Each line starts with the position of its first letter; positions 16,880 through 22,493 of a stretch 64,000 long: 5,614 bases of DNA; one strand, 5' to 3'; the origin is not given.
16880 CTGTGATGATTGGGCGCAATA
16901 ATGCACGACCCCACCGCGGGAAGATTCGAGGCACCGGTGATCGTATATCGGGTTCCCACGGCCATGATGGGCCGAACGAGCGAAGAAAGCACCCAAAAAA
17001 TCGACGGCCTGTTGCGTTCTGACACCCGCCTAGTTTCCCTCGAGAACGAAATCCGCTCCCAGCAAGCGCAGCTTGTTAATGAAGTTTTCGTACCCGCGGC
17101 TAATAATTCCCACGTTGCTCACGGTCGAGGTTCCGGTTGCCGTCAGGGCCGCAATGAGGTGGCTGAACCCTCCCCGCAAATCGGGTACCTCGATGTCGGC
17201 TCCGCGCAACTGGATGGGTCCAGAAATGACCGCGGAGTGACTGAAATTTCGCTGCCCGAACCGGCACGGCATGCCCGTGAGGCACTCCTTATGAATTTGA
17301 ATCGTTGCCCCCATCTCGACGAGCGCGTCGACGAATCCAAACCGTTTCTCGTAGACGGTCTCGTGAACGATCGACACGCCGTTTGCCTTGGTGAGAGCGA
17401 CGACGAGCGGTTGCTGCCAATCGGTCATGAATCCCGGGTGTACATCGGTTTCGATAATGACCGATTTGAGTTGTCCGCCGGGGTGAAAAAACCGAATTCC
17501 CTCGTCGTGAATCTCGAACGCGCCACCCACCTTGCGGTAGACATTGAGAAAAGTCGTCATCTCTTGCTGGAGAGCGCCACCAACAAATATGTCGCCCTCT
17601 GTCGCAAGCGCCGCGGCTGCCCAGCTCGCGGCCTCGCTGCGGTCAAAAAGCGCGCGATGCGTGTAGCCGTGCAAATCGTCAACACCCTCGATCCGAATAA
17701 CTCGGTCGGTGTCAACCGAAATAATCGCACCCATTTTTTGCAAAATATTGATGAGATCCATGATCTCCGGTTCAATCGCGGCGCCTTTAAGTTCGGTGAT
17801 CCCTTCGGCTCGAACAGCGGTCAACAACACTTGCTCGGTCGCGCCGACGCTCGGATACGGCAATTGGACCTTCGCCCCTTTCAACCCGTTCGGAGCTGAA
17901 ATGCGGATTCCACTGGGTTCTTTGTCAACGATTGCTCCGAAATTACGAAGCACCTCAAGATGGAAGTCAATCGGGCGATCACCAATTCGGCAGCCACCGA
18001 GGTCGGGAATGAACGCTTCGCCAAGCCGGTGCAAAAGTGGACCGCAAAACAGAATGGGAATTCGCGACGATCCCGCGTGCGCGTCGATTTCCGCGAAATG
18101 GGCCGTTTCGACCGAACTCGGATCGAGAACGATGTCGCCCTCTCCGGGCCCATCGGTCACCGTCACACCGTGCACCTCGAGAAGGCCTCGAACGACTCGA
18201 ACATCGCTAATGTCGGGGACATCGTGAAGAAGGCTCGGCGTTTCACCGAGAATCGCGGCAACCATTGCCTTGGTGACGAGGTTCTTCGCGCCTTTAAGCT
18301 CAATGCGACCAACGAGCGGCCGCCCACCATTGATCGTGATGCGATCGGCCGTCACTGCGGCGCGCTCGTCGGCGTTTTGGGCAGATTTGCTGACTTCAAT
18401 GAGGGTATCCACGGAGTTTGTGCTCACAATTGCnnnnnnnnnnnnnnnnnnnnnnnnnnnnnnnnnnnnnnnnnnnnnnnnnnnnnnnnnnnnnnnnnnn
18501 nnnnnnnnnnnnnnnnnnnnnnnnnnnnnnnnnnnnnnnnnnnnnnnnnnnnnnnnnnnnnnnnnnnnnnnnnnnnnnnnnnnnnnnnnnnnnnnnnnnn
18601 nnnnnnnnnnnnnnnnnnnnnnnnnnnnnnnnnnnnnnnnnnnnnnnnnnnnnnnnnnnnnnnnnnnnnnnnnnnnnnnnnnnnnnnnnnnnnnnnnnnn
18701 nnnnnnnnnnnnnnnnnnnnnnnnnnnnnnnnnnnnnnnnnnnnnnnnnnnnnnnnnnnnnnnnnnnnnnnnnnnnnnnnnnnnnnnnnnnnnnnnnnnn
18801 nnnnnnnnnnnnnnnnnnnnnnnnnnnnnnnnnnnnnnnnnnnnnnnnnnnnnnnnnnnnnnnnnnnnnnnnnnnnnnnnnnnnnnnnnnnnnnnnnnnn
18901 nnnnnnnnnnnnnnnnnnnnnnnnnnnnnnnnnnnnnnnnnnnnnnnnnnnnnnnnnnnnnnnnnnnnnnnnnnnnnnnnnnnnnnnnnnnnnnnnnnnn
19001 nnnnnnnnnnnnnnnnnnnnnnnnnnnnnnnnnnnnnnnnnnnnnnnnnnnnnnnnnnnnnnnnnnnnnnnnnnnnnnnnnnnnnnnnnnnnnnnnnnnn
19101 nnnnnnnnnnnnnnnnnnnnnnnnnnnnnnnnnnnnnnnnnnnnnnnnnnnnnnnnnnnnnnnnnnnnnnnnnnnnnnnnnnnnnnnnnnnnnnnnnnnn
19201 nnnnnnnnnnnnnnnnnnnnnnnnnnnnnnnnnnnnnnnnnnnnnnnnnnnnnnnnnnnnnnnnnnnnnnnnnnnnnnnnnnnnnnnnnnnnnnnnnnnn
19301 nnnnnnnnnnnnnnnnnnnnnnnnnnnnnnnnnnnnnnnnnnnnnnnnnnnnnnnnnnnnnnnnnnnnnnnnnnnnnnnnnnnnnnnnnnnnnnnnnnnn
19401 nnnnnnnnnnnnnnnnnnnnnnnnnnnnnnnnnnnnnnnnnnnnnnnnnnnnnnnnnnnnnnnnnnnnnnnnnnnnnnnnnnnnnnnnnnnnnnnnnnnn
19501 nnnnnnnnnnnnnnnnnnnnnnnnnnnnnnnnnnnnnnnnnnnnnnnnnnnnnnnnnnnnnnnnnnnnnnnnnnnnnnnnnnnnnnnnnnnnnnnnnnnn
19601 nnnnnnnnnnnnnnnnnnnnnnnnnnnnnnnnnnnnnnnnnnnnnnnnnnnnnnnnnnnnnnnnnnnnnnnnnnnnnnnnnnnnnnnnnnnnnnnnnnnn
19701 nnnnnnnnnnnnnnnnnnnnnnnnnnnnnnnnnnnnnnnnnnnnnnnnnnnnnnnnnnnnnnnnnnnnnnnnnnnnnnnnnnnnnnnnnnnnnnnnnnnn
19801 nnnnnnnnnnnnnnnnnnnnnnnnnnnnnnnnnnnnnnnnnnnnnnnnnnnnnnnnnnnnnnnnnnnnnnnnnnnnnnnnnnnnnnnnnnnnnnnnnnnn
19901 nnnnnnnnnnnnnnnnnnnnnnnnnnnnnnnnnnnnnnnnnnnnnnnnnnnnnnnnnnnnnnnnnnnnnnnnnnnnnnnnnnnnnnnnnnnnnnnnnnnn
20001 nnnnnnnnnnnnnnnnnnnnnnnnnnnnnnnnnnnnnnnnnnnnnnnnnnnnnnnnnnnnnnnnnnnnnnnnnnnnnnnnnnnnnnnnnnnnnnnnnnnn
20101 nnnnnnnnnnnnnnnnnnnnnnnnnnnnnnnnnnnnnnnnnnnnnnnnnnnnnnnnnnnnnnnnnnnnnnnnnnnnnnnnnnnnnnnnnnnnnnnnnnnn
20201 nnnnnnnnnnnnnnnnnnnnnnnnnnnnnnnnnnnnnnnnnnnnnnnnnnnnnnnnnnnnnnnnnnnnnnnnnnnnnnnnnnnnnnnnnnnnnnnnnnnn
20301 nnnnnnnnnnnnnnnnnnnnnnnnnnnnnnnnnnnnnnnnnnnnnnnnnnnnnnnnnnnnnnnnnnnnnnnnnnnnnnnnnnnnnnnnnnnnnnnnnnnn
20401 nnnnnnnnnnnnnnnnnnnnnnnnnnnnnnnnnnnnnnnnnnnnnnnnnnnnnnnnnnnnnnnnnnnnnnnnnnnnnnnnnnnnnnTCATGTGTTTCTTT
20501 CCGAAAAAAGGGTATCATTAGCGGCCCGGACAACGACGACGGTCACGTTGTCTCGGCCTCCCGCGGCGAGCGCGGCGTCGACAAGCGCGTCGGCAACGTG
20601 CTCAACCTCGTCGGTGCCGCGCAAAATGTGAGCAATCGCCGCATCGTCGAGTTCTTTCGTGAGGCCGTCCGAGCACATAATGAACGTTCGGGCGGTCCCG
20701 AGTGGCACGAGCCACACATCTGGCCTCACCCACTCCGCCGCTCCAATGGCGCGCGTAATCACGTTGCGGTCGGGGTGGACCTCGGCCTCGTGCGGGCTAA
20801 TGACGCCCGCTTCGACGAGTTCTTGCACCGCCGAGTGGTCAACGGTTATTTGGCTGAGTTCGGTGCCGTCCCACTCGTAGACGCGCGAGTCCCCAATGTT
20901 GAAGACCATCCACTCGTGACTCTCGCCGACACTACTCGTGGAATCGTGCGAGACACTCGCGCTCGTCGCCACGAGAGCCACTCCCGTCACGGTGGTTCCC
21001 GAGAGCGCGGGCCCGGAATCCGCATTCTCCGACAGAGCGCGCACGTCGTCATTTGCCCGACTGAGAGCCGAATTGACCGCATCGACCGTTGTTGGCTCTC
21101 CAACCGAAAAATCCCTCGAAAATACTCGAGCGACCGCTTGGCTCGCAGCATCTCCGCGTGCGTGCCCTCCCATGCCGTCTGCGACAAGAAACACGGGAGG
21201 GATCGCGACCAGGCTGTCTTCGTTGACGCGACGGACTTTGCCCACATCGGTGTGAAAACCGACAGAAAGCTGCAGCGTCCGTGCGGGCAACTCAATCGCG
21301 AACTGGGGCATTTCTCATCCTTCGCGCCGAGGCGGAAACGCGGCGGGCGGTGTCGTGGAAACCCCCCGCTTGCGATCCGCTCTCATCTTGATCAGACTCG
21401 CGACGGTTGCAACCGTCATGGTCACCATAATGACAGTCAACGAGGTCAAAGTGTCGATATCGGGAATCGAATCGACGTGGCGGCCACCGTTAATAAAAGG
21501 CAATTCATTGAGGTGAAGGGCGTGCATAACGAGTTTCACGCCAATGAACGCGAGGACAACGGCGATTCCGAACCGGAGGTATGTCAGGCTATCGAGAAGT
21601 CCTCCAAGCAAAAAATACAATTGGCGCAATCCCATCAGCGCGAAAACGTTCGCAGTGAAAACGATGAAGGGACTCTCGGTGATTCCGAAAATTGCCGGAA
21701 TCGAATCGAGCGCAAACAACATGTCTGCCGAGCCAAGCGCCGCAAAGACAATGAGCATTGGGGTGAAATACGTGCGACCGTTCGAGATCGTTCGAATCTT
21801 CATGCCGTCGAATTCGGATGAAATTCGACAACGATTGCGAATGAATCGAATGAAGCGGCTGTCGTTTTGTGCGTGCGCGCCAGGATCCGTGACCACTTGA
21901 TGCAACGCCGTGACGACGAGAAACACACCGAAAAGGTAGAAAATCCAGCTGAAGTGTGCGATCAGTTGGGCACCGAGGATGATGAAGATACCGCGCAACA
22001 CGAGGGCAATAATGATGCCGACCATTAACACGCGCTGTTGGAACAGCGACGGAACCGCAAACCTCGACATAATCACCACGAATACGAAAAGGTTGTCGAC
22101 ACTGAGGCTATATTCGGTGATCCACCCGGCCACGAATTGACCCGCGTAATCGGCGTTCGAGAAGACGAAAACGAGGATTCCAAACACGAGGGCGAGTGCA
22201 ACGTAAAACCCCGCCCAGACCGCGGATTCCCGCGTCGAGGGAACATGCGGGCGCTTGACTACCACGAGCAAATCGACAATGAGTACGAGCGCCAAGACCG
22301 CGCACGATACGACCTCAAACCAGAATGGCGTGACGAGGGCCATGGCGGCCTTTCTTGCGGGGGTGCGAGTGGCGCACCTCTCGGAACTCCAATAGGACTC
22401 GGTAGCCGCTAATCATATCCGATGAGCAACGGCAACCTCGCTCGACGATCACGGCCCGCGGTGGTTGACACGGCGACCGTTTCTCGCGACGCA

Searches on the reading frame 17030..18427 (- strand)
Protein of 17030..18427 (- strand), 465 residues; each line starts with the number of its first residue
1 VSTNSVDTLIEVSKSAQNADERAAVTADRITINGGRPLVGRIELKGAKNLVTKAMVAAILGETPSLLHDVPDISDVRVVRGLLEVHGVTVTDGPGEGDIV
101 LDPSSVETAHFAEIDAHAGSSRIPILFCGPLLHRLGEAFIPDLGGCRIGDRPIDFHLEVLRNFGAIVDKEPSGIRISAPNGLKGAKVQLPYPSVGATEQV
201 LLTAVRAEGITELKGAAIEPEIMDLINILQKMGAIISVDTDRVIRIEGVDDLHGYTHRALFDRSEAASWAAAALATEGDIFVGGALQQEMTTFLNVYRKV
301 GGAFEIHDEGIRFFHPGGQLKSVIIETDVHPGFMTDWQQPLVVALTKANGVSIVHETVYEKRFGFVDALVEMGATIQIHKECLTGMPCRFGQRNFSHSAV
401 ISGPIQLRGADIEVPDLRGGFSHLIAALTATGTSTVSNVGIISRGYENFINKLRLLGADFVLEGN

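Call 48: search_protein_families(library=pfam, proteins=[window:17030-18427:-], max_evalue=0.001)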
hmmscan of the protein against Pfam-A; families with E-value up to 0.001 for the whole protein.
window:17030-18427:- (465 aa): 1 family
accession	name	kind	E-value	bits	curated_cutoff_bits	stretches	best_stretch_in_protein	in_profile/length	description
PF00275.25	EPSP_synthase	-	6.7e-60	203.4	22.8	1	33-453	2-417/417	EPSP synthase (3-phosphoshikimate 1-carboxyvinyltransferase)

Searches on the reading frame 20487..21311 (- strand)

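Call 48: search_protein_families(library=pfam, proteins=[window:20487-21311:-], max_evalue=0.001)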
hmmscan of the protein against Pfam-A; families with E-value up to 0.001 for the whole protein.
window:20487-21311:- (274 aa): 2 families
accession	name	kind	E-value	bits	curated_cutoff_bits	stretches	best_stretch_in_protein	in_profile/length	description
PF13672.11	PP2C_2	-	5.2e-08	33.1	24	1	40-230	26-188/209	Protein phosphatase 2C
PF00481.26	PP2C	-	1.2e-06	28.9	20.3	1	40-256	36-255/255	Protein phosphatase 2C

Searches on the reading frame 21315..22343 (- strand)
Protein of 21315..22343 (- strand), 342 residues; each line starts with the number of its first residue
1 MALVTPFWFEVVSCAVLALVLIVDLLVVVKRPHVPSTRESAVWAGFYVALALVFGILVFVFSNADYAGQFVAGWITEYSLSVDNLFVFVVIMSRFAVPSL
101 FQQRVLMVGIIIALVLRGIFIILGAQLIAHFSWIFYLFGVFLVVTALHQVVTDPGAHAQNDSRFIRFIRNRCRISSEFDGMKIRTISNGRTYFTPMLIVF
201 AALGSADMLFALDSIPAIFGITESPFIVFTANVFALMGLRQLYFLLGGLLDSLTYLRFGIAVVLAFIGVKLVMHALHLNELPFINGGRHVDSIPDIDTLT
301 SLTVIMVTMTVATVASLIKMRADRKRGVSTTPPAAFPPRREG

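Call 48: search_protein_families(library=pfam, proteins=[window:21315-22343:-], max_evalue=0.001)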
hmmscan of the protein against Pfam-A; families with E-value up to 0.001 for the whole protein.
window:21315-22343:- (342 aa): 1 family
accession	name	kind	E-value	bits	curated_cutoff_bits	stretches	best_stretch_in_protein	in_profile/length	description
PF03741.22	TerC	-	1.1e-44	152.7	27.8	1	72-274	2-177/178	Integral membrane protein TerC family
